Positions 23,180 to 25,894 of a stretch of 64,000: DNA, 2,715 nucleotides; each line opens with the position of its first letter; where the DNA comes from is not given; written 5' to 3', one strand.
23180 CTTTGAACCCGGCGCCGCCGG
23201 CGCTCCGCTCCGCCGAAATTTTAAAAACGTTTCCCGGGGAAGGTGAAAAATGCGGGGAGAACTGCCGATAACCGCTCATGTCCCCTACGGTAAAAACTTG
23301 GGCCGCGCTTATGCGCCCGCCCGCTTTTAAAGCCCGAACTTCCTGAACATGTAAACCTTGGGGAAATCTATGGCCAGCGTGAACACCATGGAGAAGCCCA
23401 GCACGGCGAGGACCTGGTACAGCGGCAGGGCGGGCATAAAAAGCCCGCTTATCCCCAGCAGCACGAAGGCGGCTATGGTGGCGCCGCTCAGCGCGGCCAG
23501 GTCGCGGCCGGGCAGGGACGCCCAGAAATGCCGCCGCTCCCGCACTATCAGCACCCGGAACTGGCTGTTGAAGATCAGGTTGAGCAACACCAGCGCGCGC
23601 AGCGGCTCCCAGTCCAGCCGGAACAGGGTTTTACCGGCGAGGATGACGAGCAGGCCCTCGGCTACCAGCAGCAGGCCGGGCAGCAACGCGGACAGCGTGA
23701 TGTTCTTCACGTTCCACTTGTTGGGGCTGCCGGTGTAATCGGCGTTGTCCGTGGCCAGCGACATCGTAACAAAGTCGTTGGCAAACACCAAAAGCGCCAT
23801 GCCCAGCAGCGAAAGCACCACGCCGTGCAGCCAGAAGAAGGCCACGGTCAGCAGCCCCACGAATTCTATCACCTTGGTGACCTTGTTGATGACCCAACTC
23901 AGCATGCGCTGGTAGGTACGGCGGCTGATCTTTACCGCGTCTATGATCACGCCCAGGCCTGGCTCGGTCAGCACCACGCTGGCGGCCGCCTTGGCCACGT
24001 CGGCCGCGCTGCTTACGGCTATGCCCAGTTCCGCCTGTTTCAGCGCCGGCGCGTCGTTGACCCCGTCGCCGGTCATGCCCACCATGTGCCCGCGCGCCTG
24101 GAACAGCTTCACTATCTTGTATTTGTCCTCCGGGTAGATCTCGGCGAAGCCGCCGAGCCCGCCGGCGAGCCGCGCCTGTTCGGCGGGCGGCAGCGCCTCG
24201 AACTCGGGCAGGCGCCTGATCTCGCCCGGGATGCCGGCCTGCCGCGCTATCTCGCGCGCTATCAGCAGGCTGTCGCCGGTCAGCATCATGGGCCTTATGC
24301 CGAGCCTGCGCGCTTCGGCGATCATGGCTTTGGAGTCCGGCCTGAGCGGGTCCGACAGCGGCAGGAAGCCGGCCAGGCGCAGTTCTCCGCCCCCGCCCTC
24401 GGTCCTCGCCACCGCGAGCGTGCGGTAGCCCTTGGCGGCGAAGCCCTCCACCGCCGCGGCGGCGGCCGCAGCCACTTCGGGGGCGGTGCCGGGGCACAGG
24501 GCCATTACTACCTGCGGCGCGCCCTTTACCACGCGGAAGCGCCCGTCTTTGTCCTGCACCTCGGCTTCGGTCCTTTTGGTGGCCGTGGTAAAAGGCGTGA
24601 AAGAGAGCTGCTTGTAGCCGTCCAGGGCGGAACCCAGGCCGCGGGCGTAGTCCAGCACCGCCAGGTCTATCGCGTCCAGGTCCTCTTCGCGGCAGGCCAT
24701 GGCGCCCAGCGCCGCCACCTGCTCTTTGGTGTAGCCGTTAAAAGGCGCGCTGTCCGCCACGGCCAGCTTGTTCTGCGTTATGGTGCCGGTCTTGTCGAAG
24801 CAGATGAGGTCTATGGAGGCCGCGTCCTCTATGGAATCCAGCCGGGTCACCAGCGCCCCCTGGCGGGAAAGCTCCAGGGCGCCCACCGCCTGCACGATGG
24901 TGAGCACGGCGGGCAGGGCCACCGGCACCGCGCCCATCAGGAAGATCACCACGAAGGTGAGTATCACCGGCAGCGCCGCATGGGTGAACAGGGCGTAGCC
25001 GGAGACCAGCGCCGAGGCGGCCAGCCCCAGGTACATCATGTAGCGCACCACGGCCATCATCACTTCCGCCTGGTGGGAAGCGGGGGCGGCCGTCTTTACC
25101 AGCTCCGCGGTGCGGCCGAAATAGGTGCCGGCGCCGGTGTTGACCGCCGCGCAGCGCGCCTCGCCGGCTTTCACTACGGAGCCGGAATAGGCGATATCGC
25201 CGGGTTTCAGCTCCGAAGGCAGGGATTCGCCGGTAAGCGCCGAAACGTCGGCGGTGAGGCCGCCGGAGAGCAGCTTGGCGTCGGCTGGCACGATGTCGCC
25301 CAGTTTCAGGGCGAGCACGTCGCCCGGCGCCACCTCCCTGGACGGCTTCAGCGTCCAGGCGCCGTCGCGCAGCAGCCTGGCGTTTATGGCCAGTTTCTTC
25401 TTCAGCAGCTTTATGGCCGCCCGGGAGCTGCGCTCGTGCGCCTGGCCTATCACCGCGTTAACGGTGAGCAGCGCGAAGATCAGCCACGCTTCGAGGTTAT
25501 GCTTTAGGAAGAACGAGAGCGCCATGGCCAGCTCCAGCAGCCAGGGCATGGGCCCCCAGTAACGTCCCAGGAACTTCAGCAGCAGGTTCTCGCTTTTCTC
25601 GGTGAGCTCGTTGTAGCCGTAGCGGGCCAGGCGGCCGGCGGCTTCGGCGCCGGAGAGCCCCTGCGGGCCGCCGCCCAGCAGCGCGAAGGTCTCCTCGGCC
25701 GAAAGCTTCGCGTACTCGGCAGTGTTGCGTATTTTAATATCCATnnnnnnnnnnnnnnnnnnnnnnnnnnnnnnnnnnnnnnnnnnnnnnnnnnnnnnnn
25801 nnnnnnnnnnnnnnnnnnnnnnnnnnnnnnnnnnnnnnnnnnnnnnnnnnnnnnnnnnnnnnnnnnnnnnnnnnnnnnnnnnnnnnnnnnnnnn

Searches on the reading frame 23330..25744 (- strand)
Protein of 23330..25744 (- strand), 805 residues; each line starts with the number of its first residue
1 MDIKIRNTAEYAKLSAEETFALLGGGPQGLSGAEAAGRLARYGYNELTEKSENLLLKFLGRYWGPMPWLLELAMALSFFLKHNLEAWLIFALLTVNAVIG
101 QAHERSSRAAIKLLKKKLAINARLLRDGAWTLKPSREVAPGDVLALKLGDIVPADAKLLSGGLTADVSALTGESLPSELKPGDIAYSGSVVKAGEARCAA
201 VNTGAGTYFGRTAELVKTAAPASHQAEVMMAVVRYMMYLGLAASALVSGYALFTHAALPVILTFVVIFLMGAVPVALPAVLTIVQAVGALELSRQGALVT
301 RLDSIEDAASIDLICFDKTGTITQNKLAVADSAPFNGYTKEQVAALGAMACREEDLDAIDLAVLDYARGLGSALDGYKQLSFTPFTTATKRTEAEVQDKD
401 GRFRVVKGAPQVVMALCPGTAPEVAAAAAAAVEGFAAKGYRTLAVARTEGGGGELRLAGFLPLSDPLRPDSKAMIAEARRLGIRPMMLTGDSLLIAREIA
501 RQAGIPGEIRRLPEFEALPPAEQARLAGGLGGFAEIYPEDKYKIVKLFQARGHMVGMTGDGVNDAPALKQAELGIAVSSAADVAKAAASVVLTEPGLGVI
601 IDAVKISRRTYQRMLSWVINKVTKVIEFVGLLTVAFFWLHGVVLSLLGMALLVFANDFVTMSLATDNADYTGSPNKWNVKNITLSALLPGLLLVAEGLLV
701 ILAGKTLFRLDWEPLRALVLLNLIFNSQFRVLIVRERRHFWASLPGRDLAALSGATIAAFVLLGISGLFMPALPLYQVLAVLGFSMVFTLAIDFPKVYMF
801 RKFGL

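Call 3: search_protein_families(library=ncbifam, proteins=[window:23330-25744:-], max_evalue=0.001)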
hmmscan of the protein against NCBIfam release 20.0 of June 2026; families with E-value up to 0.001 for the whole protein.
window:23330-25744:- (805 aa): 21 families
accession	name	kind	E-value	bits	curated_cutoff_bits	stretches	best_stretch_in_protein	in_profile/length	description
TIGR01647.1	ATPase-IIIA_H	equivalog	1.6e-208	694.6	615.5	1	29-751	1-740/755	plasma-membrane proton-efflux P-type ATPase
TIGR01524.1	ATPase-IIIB_Mg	equivalog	2.7e-81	273.7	610.75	1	7-683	11-735/867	magnesium-translocating P-type ATPase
TIGR01494.1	ATPase_P-type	subfamily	9.6e-80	268.3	62.3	3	89-345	2-245/478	HAD-IC family P-type ATPase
TIGR01525.1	ATPase-IB_hvy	subfamily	1.2e-78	265.4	346.25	2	68-506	3-427/560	heavy metal translocating P-type ATPase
TIGR01522.1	ATPase-IIA2_Ca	equivalog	1.2e-72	245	798.3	1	9-633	2-669/854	calcium-transporting P-type ATPase, PMR1-type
NF011702.0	PRK15122.1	subfamily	1.2e-66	225.4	975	2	180-683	242-774/907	magnesium-translocating P-type ATPase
TIGR01116.1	ATPase-IIA1_Ca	equivalog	1.4e-61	208.7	703.4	2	425-620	427-611/799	calcium-translocating P-type ATPase, SERCA-type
TIGR01511.1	ATPase-IB1_Cu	subfamily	1.5e-59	202.3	397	3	85-374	45-319/542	copper-translocating P-type ATPase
TIGR01517.1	ATPase-IIB_Ca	equivalog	1.3e-57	195.6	507.05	1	28-642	54-722/882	calcium-translocating P-type ATPase, PMCA-type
TIGR01512.1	ATPase-IB2_Cd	subfamily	6.7e-57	193.3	313.5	3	69-335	4-258/494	cadmium family heavy metal-translocating P-type ATPase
TIGR01523.1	ATPase-IID_K-Na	equivalog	1.7e-51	174.9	645.05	3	452-649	578-789/997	potassium/sodium efflux P-type ATPase, fungal-type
TIGR01497.1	kdpB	equivalog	1.9e-49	168.4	527.9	2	84-507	69-487/675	potassium-transporting ATPase subunit KdpB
NF007952.0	PRK10671.1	equivalog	7.2e-47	160.1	1316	2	92-506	299-694/838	copper-exporting P-type ATPase CopA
TIGR01657.1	P-ATPase-V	hypoth_equivalog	1.1e-46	159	618.25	4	234-330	371-467/1055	ATP13A2 family polyamine export P-type ATPase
TIGR01106.1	ATPase-IIC_X-K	subfamily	3.7e-42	144.3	946.1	2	28-331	35-364/997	Na,H/K antiporter P-type ATPase subunit alpha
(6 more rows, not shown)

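Call 4: search_protein_families(library=pfam, proteins=[window:23330-25744:-], max_evalue=0.001)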
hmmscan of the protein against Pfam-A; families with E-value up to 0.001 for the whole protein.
window:23330-25744:- (805 aa): 4 families
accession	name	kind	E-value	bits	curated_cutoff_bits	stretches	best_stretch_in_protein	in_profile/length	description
PF00122.25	E1-E2_ATPase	-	3.5e-38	131.4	28.1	1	119-295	4-181/181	E1-E2 ATPase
PF00702.32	Hydrolase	-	9.3e-21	75.5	26.4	1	311-571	1-190/191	haloacid dehalogenase-like hydrolase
PF00690.31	Cation_ATPase_N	-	1e-12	48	20.4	1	12-77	2-69/69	Cation transporter/ATPase, N-terminus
PF08282.18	Hydrolase_3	-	0.00022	21.5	20.9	1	546-593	197-244/255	haloacid dehalogenase-like hydrolase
